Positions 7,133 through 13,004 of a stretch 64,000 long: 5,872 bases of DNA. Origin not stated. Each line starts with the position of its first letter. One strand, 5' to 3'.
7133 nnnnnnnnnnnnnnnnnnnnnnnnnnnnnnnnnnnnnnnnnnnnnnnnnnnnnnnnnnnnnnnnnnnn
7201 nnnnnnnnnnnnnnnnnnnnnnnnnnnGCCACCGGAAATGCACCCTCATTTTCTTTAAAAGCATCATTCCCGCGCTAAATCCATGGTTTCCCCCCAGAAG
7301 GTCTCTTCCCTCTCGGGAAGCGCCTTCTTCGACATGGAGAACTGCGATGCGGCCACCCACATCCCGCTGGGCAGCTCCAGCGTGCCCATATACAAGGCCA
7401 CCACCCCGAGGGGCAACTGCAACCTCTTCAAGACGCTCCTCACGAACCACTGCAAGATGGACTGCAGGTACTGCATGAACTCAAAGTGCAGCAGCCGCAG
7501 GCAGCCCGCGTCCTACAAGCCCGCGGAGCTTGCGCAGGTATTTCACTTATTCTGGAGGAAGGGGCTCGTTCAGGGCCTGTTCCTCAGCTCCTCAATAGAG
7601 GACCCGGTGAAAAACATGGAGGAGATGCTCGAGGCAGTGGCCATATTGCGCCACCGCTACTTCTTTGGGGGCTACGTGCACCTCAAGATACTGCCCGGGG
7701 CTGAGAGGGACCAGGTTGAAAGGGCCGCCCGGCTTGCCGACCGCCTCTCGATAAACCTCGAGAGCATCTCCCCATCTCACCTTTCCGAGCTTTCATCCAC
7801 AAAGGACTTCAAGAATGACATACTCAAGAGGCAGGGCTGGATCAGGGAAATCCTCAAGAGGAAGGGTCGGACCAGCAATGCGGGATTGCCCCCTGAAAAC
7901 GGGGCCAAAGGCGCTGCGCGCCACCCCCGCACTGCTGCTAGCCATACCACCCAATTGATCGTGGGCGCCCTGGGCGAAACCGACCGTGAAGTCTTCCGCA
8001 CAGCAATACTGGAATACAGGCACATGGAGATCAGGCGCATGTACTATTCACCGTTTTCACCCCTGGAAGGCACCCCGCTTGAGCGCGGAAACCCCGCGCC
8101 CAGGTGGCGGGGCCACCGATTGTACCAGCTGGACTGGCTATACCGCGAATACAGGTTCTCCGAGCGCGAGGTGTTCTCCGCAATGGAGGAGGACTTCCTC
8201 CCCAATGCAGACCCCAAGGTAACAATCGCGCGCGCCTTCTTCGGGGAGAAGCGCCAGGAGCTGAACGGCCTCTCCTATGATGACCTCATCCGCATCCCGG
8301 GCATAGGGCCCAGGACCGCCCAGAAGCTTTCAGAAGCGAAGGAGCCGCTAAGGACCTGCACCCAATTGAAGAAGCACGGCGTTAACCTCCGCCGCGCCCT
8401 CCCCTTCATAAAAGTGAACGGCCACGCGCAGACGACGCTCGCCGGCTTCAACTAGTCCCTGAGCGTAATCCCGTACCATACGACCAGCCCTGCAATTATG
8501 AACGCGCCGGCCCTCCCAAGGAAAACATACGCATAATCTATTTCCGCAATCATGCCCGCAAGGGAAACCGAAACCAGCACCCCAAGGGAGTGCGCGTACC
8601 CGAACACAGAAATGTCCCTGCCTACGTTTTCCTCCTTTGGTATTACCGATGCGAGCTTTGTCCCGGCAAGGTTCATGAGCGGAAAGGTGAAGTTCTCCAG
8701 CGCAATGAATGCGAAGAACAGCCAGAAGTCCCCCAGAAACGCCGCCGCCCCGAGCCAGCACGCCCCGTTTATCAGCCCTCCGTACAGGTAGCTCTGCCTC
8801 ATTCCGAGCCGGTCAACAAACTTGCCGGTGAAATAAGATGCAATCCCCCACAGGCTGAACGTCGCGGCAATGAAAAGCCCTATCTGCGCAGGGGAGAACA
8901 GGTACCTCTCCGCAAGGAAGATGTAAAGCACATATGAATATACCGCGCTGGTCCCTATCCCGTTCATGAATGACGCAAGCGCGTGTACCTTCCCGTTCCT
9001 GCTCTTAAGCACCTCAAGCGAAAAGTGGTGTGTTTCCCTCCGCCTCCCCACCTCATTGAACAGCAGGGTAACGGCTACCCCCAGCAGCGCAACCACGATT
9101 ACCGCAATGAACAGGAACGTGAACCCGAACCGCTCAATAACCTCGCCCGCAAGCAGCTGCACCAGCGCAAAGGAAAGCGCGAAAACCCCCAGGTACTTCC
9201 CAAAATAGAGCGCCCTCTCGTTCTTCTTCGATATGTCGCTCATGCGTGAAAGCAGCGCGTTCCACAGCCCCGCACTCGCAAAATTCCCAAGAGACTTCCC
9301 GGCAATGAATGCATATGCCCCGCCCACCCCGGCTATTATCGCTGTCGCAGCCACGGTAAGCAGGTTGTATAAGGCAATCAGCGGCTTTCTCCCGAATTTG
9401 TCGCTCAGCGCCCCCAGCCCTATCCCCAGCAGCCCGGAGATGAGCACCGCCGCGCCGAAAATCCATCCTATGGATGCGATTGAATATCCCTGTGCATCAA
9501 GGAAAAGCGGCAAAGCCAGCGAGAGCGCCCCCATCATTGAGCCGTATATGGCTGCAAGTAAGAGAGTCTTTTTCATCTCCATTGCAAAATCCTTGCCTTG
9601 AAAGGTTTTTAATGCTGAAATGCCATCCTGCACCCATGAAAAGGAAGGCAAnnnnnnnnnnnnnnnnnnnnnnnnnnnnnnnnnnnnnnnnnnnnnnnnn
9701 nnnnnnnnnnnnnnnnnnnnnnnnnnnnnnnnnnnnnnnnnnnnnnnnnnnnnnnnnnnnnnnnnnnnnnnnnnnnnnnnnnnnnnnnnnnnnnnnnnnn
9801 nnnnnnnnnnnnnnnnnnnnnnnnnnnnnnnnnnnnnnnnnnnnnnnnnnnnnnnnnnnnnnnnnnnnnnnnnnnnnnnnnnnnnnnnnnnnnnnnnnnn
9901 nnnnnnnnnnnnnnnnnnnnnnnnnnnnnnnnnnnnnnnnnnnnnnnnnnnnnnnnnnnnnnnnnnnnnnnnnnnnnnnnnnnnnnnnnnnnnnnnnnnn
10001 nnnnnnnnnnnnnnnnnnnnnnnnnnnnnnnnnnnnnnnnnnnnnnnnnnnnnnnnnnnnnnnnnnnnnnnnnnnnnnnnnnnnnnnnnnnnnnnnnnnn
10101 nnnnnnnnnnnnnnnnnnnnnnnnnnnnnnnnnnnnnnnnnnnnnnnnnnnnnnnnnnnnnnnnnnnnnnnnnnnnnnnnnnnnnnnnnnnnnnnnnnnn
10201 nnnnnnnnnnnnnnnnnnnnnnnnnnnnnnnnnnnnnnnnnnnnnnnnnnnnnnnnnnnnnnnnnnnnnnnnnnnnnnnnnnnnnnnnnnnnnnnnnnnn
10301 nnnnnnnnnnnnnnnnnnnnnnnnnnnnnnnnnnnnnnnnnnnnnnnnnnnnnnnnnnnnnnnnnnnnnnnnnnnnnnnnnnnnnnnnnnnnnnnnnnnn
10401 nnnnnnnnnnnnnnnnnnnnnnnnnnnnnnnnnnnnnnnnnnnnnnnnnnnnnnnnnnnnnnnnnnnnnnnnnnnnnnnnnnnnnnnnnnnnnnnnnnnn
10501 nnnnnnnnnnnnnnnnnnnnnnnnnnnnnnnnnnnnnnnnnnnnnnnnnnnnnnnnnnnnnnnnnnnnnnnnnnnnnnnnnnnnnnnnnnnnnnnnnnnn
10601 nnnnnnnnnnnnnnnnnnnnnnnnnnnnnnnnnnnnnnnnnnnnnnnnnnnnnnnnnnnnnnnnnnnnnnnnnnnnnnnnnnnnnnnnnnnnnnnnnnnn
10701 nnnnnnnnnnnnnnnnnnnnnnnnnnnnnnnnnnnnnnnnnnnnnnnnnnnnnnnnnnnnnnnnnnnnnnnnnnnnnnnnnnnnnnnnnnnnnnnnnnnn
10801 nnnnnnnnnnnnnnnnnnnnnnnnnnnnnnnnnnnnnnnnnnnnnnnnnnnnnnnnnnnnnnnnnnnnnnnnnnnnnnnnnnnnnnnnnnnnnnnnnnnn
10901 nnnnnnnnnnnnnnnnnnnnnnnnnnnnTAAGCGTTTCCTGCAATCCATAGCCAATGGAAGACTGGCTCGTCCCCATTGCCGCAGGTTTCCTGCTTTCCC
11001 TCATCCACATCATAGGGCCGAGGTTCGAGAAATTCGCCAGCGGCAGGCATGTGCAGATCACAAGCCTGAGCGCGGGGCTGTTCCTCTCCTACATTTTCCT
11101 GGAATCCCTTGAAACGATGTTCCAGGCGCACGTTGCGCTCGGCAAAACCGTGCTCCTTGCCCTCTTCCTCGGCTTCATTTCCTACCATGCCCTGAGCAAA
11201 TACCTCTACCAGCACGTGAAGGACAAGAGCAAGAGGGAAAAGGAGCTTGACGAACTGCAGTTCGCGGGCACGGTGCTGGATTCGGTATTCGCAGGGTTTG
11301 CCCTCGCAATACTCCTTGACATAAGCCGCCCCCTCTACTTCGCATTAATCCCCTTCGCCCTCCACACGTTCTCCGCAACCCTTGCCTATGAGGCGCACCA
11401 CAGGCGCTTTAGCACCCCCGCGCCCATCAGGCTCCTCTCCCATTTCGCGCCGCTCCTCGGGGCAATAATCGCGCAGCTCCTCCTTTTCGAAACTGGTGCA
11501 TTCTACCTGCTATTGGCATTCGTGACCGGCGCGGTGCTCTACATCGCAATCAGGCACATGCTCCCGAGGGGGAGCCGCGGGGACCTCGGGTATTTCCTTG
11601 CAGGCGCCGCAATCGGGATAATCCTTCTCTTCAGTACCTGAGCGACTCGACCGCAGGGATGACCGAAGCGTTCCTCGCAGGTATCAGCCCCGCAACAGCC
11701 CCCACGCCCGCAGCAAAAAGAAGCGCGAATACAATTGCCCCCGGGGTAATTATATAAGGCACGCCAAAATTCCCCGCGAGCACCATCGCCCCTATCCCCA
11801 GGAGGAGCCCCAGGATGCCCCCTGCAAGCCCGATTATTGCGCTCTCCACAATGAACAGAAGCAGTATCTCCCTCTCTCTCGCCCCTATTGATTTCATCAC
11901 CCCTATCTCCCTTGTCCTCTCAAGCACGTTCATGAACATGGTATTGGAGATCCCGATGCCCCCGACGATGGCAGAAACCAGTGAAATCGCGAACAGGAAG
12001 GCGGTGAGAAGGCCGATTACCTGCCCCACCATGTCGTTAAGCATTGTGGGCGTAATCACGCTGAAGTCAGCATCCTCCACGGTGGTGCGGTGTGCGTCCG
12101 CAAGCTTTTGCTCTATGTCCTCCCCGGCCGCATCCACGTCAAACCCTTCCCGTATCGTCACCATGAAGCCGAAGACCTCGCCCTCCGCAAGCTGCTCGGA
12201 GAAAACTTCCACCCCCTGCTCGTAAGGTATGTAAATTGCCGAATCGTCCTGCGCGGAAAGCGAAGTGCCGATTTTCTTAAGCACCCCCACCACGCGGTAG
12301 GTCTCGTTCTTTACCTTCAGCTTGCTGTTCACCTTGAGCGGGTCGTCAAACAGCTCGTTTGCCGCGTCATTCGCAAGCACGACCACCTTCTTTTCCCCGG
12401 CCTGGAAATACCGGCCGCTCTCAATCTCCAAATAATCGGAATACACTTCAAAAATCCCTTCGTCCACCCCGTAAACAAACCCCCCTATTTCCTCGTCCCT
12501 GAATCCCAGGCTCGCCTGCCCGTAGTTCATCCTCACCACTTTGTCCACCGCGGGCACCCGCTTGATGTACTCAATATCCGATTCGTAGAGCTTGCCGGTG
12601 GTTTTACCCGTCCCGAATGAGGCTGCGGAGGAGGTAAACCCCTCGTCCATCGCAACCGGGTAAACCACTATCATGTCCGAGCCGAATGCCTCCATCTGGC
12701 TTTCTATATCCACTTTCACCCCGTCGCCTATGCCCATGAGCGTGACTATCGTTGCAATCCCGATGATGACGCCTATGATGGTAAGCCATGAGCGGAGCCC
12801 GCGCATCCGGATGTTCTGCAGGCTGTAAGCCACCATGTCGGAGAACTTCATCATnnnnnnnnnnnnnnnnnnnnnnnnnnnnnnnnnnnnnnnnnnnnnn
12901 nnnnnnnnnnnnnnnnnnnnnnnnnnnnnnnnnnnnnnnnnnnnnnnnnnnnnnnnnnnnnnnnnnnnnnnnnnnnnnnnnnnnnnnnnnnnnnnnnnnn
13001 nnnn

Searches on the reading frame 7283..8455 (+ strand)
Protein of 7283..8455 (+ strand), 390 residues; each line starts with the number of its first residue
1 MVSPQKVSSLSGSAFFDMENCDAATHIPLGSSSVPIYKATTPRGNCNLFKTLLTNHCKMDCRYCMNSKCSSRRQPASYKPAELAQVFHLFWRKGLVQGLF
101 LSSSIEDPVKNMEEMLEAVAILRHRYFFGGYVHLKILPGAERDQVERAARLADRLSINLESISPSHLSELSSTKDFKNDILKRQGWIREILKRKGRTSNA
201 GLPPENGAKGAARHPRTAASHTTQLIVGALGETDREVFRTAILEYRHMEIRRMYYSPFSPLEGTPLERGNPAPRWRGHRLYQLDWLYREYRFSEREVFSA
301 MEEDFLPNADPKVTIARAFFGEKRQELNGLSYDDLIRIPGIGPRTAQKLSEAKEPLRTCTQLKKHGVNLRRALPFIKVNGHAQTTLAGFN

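Call 3: search_protein_families(library=pfam, proteins=[window:7283-8455:+], max_evalue=0.1)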
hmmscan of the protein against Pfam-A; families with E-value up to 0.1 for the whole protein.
window:7283-8455:+ (390 aa): 8 families
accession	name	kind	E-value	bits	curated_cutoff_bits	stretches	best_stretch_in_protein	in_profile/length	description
PF04055.27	Radical_SAM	-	6.8e-11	43.1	29.5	1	53-181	3-130/166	Radical SAM superfamily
PF14520.12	HHH_5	-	0.0017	19.2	27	1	333-352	2-21/57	Helix-hairpin-helix domain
PF13353.11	Fer4_12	-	0.0022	18.7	22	1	51-126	9-81/137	4Fe-4S single cluster domain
PF21176.3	RecR_HhH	-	0.0055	16.9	27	1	334-349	7-22/45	RecR, helix-hairpin-helix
PF12836.13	HHH_3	-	0.0069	16.9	27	1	327-364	8-48/65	Helix-hairpin-helix motif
PF00633.29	HHH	-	0.012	15.9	24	1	331-349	9-27/30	Helix-hairpin-helix motif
PF21999.2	IMS_HHH_1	-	0.051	14.5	27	0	338-364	3-27/53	DNA polymerase-iota, thumb domain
PF14716.13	HHH_8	-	0.076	13.8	30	0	332-352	47-67/73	Helix-hairpin-helix domain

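Call 5: search_protein_families(library=ncbifam, proteins=[window:7283-8455:+], max_evalue=0.1)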
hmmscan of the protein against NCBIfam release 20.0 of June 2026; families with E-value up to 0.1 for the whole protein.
window:7283-8455:+ (390 aa): 8 families
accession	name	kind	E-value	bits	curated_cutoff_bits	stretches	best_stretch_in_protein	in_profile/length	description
TIGR03916.1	rSAM_link_UDG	hypoth_equivalog_domain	9.7e-72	242.3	343.5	1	35-383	39-381/415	putative DNA modification/repair radical SAM protein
NF053743.1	LipS2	equivalog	2.3e-05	24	270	1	221-286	168-230/292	LipS2 family lipoyl synthase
TIGR02495.1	NrdG2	equivalog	0.0097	15.3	131.15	1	51-102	20-69/193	anaerobic ribonucleoside-triphosphate reductase activating protein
TIGR00433.2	bioB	equivalog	0.01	15.1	225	0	54-179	48-172/307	biotin synthase BioB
TIGR00089.1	TIGR00089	subfamily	0.019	13.7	251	1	218-267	289-337/429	MiaB/RimO family radical SAM methylthiotransferase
TIGR02666.1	moaA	equivalog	0.023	13.7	284.05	1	53-94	16-59/336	GTP 3',8-cyclase MoaA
TIGR02491.1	NrdG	equivalog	0.042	13.8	126.1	1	52-124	20-92/154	anaerobic ribonucleoside-triphosphate reductase activating protein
NF033640.1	N_Twi_rSAM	subfamily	0.065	12.3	170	1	50-130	114-181/398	twitch domain-containing radical SAM protein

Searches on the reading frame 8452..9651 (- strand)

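Call 17: search_protein_families(library=pfam, proteins=[window:8452-9651:-], max_evalue=0.001)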
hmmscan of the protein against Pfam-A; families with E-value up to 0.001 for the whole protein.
window:8452-9651:- (399 aa): 2 families
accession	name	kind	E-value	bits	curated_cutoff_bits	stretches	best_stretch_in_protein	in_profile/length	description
PF07690.21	MFS_1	-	8.9e-34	117.4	33.4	2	30-204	2-179/347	Major Facilitator Superfamily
PF12832.13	MFS_1_like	-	2.7e-10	40.3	25.2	1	38-369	13-362/373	MFS_1 like family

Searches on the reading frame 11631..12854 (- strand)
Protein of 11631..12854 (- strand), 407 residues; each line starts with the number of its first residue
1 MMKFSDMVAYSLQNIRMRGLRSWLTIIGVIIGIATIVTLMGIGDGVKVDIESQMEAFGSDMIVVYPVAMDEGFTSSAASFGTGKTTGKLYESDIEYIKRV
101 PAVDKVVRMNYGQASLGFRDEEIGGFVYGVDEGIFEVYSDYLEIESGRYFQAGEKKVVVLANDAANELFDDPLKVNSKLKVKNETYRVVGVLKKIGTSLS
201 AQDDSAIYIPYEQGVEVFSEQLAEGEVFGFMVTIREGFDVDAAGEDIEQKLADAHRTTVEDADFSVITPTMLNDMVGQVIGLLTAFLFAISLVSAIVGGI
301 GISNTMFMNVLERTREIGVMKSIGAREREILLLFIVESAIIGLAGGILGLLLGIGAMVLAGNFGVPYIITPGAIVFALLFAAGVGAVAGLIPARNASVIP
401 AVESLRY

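Call 17: search_protein_families(library=pfam, proteins=[window:11631-12854:-], max_evalue=0.001)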
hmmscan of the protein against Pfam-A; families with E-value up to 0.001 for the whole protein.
window:11631-12854:- (407 aa): 2 families
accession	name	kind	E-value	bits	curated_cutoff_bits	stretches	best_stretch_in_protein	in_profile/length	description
PF12704.14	MacB_PCD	-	3.4e-35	122.6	27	1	22-249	1-206/207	MacB-like periplasmic core domain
PF02687.27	FtsX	-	1.4e-18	67.5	25.5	1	289-397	2-116/120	FtsX-like permease C-terminal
